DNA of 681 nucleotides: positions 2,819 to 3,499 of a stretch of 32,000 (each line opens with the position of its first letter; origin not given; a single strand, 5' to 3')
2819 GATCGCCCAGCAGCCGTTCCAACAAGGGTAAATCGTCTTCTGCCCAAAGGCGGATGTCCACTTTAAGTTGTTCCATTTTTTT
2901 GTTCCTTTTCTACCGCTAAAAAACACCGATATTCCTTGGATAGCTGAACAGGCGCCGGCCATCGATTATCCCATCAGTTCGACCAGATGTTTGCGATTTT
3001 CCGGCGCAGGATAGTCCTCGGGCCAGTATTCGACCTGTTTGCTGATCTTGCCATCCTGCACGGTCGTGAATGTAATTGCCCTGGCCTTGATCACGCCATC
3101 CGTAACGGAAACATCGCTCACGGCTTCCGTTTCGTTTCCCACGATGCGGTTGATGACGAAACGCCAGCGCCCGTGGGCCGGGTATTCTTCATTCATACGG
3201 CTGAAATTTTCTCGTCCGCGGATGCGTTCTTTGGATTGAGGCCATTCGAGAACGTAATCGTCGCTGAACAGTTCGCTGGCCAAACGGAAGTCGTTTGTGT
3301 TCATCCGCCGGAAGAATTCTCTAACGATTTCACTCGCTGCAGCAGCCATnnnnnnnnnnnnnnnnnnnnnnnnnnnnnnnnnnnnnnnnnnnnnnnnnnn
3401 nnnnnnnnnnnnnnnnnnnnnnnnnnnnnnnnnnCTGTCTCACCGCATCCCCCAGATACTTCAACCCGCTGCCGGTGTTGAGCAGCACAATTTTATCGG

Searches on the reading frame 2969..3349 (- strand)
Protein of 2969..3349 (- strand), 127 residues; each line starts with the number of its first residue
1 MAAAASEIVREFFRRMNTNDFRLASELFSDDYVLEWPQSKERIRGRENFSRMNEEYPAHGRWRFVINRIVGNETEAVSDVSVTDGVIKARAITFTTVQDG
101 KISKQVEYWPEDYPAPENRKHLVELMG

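Call 65: search_protein_families(library=pfam, proteins=[window:2969-3349:-], max_evalue=0.0001)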
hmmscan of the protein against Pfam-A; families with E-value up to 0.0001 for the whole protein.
window:2969-3349:- (127 aa): 2 families
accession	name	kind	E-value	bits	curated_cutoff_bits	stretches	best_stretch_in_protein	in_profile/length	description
PF12680.13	SnoaL_2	-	2.2e-13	51.1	27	1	9-103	1-100/102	SnoaL-like domain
PF07366.18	SnoaL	-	6.6e-07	29.6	28.4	0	9-55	3-49/126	SnoaL-like polyketide cyclase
